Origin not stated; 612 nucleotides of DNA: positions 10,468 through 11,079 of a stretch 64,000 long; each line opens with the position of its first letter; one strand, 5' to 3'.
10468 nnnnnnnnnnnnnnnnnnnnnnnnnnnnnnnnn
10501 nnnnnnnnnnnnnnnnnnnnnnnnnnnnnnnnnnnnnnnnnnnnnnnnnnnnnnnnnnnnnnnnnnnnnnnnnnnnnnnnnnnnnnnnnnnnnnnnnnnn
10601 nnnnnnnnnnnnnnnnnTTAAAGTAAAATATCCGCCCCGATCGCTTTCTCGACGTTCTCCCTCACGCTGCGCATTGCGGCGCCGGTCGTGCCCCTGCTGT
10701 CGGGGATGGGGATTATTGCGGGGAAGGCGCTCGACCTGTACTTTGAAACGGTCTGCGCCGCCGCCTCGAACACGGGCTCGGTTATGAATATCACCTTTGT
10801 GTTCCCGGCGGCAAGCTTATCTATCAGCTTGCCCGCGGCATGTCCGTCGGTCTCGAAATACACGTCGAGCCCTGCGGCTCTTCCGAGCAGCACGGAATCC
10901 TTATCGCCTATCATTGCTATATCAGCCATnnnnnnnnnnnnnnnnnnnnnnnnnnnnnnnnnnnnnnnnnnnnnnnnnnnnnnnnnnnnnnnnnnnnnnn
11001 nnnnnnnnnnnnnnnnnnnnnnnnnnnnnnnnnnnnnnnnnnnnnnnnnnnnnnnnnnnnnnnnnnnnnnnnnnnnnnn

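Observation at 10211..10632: Composite tandem-repeat block (about 4 x 48 bp plus 3 x 64 bp) splitting the V-ATPase operon between atpF and atpA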

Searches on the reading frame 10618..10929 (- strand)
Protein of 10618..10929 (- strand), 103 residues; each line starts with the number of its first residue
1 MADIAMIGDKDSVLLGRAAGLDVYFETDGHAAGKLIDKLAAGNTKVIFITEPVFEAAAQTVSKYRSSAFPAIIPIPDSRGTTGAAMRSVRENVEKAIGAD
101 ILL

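Call 10: search_protein_families(library=pfam, proteins=[window:10618-10929:-])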
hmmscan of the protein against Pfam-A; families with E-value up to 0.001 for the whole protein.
window:10618-10929:- (103 aa): 1 family
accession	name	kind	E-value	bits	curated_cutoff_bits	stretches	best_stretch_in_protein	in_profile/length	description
PF01990.22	ATP-synt_F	-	8.2e-20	71.4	23.5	1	4-93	1-91/91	ATP synthase (F/14-kDa) subunit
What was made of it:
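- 10618..10929 (-): atpF (V-ATPase subunit F, 103 aa); stop codon TAA at 10620-10618. Its last ~20 nt are part of the first 64-bp unit. Pfam PF01990, E 8e-20 (call 10).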

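Call 11: find_encoding_contigs(protein=window:10618-10929:-, flank=3000, max_places=10)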
Protein window:10618-10929:- (103 aa): 23 contigs read that carry it; 10 places shown.
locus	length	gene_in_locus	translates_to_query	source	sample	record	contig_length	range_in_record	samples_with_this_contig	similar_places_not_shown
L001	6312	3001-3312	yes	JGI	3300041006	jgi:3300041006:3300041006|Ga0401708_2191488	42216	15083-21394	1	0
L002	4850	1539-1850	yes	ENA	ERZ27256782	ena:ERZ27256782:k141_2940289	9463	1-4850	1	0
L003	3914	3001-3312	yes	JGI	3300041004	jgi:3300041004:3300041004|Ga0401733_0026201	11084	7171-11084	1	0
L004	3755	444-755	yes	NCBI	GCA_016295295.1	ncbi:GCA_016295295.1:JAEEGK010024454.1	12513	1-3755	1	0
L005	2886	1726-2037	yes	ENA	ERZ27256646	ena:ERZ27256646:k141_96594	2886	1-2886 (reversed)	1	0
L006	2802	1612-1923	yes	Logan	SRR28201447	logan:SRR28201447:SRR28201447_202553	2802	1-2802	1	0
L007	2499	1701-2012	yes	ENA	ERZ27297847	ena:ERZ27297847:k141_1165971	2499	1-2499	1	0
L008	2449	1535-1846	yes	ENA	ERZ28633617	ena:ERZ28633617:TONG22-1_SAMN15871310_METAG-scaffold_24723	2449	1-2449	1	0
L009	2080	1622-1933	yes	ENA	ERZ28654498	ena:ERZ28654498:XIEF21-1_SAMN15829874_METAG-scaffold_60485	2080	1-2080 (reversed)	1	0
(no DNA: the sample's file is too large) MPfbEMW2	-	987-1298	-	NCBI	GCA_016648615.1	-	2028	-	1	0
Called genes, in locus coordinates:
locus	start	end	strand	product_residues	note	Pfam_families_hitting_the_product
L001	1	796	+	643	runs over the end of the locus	PF01496:V_ATPase_I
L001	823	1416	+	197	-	PF00137:ATP-synt_C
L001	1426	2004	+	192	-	PF01991:vATP-synt_E (weak)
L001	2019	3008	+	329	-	PF01992:vATP-synt_AC39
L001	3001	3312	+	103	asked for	PF01990:ATP-synt_F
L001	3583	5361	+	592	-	PF02874:ATP-synt_ab_N, PF16886:ATP-synt_ab_Xtn, PF00006:ATP-synt_ab, PF22919:ATP-synt_VA_C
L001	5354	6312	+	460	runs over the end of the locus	PF02874:ATP-synt_ab_N, PF00006:ATP-synt_ab, PF22919:ATP-synt_VA_C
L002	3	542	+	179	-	?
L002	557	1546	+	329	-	PF01992:vATP-synt_AC39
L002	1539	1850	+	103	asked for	PF01990:ATP-synt_F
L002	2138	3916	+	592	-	PF02874:ATP-synt_ab_N, PF16886:ATP-synt_ab_Xtn, PF00006:ATP-synt_ab, PF22919:ATP-synt_VA_C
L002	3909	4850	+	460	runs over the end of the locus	PF02874:ATP-synt_ab_N, PF00006:ATP-synt_ab, PF22919:ATP-synt_VA_C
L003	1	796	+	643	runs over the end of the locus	PF01496:V_ATPase_I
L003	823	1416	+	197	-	PF00137:ATP-synt_C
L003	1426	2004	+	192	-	PF01991:vATP-synt_E (weak)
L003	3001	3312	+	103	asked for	PF01990:ATP-synt_F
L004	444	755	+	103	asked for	PF01990:ATP-synt_F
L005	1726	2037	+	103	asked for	PF01990:ATP-synt_F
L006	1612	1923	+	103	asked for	PF01990:ATP-synt_F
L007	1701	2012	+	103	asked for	PF01990:ATP-synt_F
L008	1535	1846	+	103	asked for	PF01990:ATP-synt_F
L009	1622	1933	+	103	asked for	PF01990:ATP-synt_F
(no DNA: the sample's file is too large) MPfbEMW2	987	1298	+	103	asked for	PF01990:ATP-synt_F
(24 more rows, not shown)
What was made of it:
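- Many contigs carrying this atpF are under 2 kb (18 of 28 blocks, call 11).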

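Call 26: find_homologous_proteins(query=window:10618-10929:-, max_evalue=1e-10)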
Query window:10618-10929:- (103 aa): 326 proteins with E <= 1e-10 among 357 candidates; the best 120 are listed.
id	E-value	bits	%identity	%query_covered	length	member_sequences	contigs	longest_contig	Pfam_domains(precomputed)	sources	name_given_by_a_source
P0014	1.8e-57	209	99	100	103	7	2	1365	PF01990.23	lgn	-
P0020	6.1e-52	191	90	100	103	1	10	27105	PF01990.23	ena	-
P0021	1.6e-50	187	88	100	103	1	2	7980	PF01990.23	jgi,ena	-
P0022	3.0e-48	179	84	100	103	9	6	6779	PF01990.23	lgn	-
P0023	3.1e-48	179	84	100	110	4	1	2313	PF01990.23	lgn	-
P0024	2.0e-47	177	83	100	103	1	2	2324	PF01990.23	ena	-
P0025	2.3e-47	176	82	100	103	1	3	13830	PF01990.23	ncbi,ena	-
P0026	2.3e-47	176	88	95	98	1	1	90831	PF01990.23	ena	-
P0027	3.0e-47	176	81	100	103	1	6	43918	PF01990.23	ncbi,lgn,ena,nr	ncbi:MAG: V-type ATP synthase subunit F [Clostridia bacterium]|nr:V-type ATP synthase subunit F [Clo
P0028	1.5e-46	174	82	98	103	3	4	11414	PF01990.23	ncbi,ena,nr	ncbi:MAG: V-type ATP synthase subunit F [Clostridia bacterium]|nr:V-type ATP synthase subunit F [Clo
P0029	2.0e-46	173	85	96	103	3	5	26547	PF01990.23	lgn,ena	-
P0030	2.1e-46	173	82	100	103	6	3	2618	PF01990.23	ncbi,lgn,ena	-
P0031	7.8e-46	172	81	100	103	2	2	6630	PF01990.23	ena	-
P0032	1.4e-45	171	78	100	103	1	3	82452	PF01990.23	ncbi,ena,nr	ncbi:MAG: V-type ATP synthase subunit F [Clostridia bacterium]|nr:V-type ATP synthase subunit F [Clo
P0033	4.5e-45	169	80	98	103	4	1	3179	PF01990.23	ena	-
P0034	5.2e-45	169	83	98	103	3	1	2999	PF01990.23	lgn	-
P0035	1.0e-44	168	81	98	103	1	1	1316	PF01990.23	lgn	-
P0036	1.6e-44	167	78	100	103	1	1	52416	PF01990.23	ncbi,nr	ncbi:MAG: V-type ATP synthase subunit F [Clostridiales bacterium]|nr:V-type ATP synthase subunit F [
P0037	2.0e-44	167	79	100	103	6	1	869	PF01990.23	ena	-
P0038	5.2e-44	166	78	98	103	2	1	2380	PF01990.23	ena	-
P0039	6.4e-44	165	79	100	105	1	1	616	PF01990.23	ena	-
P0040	6.4e-44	165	81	98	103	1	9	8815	PF01990.23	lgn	-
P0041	1.2e-43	165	78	100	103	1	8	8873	PF01990.23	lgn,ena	-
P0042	1.5e-43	164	79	100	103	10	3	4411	PF01990.23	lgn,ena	-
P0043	1.6e-43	164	81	100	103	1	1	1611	PF01990.23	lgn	-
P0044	2.9e-43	163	80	98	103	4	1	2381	PF01990.23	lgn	-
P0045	2.9e-43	163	77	100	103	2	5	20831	PF01990.23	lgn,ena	-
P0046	4.4e-43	163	77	100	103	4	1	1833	PF01990.23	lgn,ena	-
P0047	4.7e-43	163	79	100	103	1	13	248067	PF01990.23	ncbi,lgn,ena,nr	ncbi:MAG: V-type ATP synthase subunit F [Clostridia bacterium]|nr:V-type ATP synthase subunit F [Clo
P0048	6.0e-43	162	81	95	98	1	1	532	PF01990.23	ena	-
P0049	9.9e-43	162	80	93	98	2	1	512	PF01990.23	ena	-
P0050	1.7e-42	161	77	100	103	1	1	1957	PF01990.23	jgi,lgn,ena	jgi:V/A-type H+-transporting ATPase subunit F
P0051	1.9e-42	161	77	95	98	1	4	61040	PF01990.23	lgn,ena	-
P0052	2.0e-42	161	76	100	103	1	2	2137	PF01990.23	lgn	-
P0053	2.5e-42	160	76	100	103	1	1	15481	PF01990.23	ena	-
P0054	2.7e-42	160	77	100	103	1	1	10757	PF01990.23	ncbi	-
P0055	3.3e-42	160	77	100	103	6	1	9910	PF01990.23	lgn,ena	-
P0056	3.5e-42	160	76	100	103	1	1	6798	PF01990.23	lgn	-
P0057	5.8e-42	159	75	100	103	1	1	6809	PF01990.23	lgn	-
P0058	1.1e-41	158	76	100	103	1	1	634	PF01990.23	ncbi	-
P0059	1.2e-41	158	75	100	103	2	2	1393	PF01990.23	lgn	-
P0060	2.2e-41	157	73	100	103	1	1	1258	PF01990.23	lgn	-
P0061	1.4e-39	152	71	95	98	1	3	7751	PF01990.23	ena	-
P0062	1.4e-39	152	71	95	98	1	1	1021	PF01990.23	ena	-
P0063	5.1e-38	147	69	100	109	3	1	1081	PF01990.23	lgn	-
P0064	2.4e-37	144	67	100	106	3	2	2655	PF01990.23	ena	-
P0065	1.2e-35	139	67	99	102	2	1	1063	PF01990.23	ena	-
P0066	3.6e-35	137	64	100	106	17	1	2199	PF01990.23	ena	-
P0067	1.8e-34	135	61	100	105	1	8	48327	PF01990.23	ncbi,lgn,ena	-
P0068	5.8e-34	134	62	100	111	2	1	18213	PF01990.23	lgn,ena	-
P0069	3.1e-33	131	64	100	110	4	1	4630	PF01990.23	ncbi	-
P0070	3.7e-33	131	63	99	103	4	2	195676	PF01990.23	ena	-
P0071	7.7e-33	130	61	98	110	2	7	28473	PF01990.23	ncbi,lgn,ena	-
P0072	9.2e-33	130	60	99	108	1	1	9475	PF01990.23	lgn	-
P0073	1.9e-32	129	63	98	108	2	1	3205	PF01990.23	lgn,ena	-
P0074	2.1e-32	129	62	100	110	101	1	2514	PF01990.23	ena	-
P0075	3.4e-32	128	63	99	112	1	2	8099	PF01990.23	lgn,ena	-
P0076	3.6e-32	128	64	98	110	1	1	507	PF01990.23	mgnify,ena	mgnify:CR=1 FL=1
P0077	3.9e-32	128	62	99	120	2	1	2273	PF01990.23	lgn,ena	-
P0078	4.0e-32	128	58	100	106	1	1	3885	PF01990.23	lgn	-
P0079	4.2e-32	128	59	100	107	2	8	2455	PF01990.23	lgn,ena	-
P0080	5.1e-32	127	61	99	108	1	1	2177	PF01990.23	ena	-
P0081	6.4e-32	127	60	98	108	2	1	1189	PF01990.23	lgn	-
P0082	8.9e-32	127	61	100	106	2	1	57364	PF01990.23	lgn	-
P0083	1.1e-31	126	60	100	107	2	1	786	PF01990.23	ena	-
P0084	1.9e-31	125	63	100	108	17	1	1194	PF01990.23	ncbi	-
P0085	2.3e-31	125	64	98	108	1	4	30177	PF01990.23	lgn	-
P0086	3.2e-31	125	60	98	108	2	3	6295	PF01990.23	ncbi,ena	-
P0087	3.7e-31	125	60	100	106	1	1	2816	PF01990.23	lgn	-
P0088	9.0e-31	123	61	99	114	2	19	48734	PF01990.23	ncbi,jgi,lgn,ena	-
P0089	1.0e-30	123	61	99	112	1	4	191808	PF01990.23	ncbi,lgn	ncbi:MAG: V-type ATP synthase subunit F [Clostridia bacterium]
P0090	1.1e-30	123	61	97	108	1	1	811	PF01990.23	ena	-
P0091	1.5e-30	123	57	98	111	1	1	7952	PF01990.23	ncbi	-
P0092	1.6e-30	122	59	100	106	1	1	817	PF01990.23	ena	-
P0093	1.9e-30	122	61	99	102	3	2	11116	PF01990.23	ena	-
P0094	2.5e-30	122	60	98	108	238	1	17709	PF01990.23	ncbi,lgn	-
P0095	2.8e-30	122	57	100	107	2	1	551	PF01990.23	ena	-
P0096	3.7e-30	121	59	99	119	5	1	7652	PF01990.23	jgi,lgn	jgi:V/A-type H+-transporting ATPase subunit F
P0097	4.0e-30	121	61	100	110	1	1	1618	PF01990.23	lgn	-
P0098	4.1e-30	121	56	100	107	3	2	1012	PF01990.23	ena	-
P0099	4.8e-30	121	58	98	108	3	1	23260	PF01990.23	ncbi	-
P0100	8.8e-30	120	57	100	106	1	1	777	PF01990.23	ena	-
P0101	1.4e-29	120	59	100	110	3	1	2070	PF01990.23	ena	-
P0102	1.4e-29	120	59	99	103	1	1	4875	PF01990.23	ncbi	-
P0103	1.8e-29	119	59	97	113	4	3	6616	PF01990.23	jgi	-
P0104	1.8e-29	119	58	98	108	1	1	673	PF01990.23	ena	-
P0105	2.6e-29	119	59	99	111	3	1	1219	PF01990.23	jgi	-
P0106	2.9e-29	119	59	99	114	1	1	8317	PF01990.23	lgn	-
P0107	3.5e-29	118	58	98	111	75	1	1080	PF01990.23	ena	-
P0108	4.9e-29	118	59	100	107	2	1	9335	PF01990.23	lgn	-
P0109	4.9e-29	118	59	98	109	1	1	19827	PF01990.23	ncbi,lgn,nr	ncbi:MAG: V-type ATP synthase subunit F [Clostridia bacterium]|nr:V-type ATP synthase subunit F [Clo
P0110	6.5e-29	117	58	99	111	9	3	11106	PF01990.23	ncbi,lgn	-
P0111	7.7e-29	117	59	99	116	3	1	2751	PF01990.23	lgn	-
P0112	1.2e-28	116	54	99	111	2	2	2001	PF01990.23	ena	-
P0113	1.7e-28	116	59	98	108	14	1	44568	PF01990.23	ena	-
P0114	2.2e-28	116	57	100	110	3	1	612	PF01990.23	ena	-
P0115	2.6e-28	115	55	100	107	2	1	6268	PF01990.23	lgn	-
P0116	2.7e-28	115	58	95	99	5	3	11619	PF01990.23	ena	-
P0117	3.7e-28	115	57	99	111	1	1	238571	PF01990.23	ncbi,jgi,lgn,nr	ncbi:MAG: V-type ATP synthase subunit F [Christensenellaceae bacterium]|jgi:V/A-type H+-transporting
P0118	3.9e-28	115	58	99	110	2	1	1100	PF01990.23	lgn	-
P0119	4.3e-28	115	52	100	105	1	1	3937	PF01990.23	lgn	-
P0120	7.6e-28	114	56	99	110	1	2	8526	PF01990.23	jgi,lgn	-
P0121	1.9e-27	113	52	100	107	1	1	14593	PF01990.23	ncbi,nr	ncbi:V-type ATP synthase subunit F [Christensenellaceae bacterium OttesenSCG-928-L17]|nr:V-type ATP 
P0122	2.4e-27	112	55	98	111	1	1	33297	PF01990.23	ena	-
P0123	2.8e-27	112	54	100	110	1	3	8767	PF01990.23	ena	-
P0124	3.1e-27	112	51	100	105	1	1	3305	PF01990.23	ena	-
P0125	3.2e-27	112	54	98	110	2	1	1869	PF01990.23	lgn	-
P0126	3.4e-27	112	53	100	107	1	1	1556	PF01990.23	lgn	-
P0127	3.7e-27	112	53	98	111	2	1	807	PF01990.23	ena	-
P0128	4.3e-27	112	57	100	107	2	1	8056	PF01990.23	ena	-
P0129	5.5e-27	111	57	98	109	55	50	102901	PF01990.23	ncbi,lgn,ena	-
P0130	6.5e-27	111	52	100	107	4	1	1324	PF01990.23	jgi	-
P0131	8.4e-27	111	51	100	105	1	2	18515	PF01990.23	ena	-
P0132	1.2e-26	110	51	100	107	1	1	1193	PF01990.23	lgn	-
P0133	1.3e-26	110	50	100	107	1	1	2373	PF01990.23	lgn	-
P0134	1.6e-26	110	52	100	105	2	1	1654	PF01990.23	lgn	-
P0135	2.8e-26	109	51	100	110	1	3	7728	PF01990.23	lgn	-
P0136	3.2e-26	109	53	100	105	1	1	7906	PF01990.23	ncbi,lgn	-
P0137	3.6e-26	109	50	99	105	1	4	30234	PF01990.23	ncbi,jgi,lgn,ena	-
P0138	4.9e-26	108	56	100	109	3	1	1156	PF01990.23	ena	-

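Call 27: find_encoding_contigs(protein=P0020, flank=1500, max_places=8)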
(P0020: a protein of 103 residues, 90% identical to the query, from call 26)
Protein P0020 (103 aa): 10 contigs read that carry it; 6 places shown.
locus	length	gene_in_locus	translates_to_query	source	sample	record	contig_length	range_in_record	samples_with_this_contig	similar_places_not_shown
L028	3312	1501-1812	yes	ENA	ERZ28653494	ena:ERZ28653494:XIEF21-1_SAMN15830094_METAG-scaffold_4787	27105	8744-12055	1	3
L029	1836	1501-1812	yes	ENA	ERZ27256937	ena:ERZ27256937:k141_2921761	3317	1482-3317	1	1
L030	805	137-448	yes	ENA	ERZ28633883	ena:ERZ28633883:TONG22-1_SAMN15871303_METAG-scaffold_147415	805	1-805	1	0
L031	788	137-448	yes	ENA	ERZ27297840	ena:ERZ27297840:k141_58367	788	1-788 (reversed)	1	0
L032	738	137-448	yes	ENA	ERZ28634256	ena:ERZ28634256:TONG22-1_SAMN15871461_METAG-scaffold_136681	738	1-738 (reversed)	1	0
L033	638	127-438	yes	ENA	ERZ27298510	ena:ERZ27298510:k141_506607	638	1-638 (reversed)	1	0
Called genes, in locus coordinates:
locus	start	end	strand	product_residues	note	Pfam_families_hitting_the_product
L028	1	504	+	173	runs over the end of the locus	PF01991:vATP-synt_E (weak)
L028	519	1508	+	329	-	PF01992:vATP-synt_AC39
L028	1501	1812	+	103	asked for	PF01990:ATP-synt_F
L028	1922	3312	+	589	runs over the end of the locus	PF02874:ATP-synt_ab_N, PF16886:ATP-synt_ab_Xtn, PF00006:ATP-synt_ab, PF22919:ATP-synt_VA_C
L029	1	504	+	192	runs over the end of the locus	PF01991:vATP-synt_E (weak)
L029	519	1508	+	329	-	PF01992:vATP-synt_AC39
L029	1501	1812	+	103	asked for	PF01990:ATP-synt_F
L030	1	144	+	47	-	?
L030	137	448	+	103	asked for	PF01990:ATP-synt_F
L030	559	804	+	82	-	?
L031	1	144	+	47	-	?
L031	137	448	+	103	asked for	PF01990:ATP-synt_F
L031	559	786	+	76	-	?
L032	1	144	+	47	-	?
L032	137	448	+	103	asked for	PF01990:ATP-synt_F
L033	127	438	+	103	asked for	PF01990:ATP-synt_F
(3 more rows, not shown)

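Call 28: find_encoding_contigs(protein=P0027, flank=1500, max_places=6)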
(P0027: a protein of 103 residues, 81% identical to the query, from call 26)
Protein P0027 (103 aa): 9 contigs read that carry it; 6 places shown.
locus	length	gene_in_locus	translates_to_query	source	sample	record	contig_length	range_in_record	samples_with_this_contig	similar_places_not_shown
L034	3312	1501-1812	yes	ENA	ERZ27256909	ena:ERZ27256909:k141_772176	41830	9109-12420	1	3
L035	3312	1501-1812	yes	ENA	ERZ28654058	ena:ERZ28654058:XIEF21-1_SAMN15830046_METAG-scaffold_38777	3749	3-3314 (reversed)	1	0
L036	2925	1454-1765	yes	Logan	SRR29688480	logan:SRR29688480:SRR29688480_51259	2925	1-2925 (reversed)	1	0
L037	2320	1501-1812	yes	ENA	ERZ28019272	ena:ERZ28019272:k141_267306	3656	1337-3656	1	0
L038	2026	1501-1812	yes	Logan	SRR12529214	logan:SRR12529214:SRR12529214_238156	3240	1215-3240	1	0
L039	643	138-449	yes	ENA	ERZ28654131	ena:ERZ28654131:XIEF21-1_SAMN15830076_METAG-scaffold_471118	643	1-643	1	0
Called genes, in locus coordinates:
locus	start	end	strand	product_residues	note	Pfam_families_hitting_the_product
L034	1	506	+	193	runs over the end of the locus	PF01991:vATP-synt_E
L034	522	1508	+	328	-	PF01992:vATP-synt_AC39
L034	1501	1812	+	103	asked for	PF01990:ATP-synt_F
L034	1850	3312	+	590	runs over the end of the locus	PF02874:ATP-synt_ab_N, PF16886:ATP-synt_ab_Xtn, PF00006:ATP-synt_ab, PF22919:ATP-synt_VA_C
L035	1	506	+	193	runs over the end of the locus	PF01991:vATP-synt_E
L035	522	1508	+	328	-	PF01992:vATP-synt_AC39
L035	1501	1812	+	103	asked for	PF01990:ATP-synt_F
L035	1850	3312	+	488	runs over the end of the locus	?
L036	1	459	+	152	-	?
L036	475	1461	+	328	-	PF01992:vATP-synt_AC39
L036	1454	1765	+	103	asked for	PF01990:ATP-synt_F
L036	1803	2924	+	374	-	?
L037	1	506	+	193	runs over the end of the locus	PF01991:vATP-synt_E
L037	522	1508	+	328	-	PF01992:vATP-synt_AC39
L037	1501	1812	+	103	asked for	PF01990:ATP-synt_F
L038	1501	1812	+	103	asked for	PF01990:ATP-synt_F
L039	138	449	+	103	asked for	PF01990:ATP-synt_F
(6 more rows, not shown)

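Call 29: find_encoding_contigs(protein=P0047, flank=1500, max_places=8)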
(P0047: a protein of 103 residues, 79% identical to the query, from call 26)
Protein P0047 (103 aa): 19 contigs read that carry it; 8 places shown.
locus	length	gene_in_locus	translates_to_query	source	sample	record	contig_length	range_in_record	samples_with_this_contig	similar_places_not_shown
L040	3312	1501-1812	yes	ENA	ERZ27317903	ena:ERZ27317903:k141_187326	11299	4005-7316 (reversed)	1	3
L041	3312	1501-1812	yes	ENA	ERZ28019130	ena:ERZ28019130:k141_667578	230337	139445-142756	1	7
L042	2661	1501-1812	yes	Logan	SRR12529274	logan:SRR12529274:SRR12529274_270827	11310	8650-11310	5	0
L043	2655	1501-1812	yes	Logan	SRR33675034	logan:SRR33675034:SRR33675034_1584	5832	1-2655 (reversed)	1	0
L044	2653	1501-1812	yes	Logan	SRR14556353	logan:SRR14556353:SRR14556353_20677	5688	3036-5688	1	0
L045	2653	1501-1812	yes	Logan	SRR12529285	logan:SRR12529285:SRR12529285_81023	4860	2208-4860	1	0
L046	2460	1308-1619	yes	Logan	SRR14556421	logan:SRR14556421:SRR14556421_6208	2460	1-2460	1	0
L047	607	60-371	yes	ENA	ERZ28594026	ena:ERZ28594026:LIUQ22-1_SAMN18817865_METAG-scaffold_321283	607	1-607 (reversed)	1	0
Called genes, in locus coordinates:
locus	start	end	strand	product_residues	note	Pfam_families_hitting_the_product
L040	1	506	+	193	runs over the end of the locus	PF01991:vATP-synt_E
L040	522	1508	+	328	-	PF01992:vATP-synt_AC39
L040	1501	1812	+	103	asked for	PF01990:ATP-synt_F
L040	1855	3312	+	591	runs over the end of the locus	PF02874:ATP-synt_ab_N, PF16886:ATP-synt_ab_Xtn, PF00006:ATP-synt_ab, PF22919:ATP-synt_VA_C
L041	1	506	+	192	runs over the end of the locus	PF01991:vATP-synt_E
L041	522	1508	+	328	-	PF01992:vATP-synt_AC39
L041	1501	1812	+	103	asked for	PF01990:ATP-synt_F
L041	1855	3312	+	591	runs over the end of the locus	PF02874:ATP-synt_ab_N, PF16886:ATP-synt_ab_Xtn, PF00006:ATP-synt_ab, PF22919:ATP-synt_VA_C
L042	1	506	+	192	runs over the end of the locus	PF01991:vATP-synt_E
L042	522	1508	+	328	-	PF01992:vATP-synt_AC39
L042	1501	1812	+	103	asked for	PF01990:ATP-synt_F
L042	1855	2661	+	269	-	?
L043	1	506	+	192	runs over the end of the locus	PF01991:vATP-synt_E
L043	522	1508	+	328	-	PF01992:vATP-synt_AC39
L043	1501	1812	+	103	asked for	PF01990:ATP-synt_F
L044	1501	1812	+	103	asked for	PF01990:ATP-synt_F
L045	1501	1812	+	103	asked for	PF01990:ATP-synt_F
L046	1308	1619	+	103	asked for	PF01990:ATP-synt_F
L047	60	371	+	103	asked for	PF01990:ATP-synt_F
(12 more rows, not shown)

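Call 34: find_encoding_contigs(protein=P0026, flank=1200, max_places=5)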
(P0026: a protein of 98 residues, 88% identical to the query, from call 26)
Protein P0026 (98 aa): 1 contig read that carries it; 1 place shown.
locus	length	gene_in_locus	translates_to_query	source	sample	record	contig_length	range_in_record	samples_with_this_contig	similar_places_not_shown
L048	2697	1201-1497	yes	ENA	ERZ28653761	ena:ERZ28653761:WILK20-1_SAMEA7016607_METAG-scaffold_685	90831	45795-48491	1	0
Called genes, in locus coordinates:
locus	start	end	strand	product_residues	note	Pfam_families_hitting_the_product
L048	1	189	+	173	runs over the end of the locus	PF01991:vATP-synt_E (weak)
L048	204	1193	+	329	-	PF01992:vATP-synt_AC39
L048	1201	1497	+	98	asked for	PF01990:ATP-synt_F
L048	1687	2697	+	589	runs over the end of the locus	PF02874:ATP-synt_ab_N, PF16886:ATP-synt_ab_Xtn, PF00006:ATP-synt_ab, PF22919:ATP-synt_VA_C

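Call 35: find_encoding_contigs(protein=P0022, flank=1200, max_places=6)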
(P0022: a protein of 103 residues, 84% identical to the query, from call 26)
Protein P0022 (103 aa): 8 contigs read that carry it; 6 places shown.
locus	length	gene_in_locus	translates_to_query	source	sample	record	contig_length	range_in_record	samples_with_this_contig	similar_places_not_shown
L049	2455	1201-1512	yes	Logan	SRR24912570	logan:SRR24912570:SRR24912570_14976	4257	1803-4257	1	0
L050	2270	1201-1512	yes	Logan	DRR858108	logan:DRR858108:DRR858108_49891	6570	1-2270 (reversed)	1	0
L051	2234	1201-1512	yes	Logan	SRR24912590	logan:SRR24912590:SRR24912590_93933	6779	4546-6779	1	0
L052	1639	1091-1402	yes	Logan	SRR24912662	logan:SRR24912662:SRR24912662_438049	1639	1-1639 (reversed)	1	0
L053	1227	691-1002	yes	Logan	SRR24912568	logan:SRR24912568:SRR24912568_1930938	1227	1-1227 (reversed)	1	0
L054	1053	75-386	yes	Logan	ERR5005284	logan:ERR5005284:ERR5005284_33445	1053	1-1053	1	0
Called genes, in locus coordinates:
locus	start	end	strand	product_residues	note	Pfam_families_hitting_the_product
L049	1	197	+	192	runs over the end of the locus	-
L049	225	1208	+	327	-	PF01992:vATP-synt_AC39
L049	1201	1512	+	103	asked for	PF01990:ATP-synt_F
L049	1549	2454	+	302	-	?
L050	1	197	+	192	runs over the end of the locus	-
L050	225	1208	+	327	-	PF01992:vATP-synt_AC39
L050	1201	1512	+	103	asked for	PF01990:ATP-synt_F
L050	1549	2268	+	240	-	?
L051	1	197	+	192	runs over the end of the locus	-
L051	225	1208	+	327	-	PF01992:vATP-synt_AC39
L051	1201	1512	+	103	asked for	PF01990:ATP-synt_F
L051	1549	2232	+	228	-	?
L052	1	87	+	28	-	?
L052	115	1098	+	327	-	PF01992:vATP-synt_AC39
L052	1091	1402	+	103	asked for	PF01990:ATP-synt_F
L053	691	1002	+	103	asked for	PF01990:ATP-synt_F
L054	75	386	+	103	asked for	PF01990:ATP-synt_F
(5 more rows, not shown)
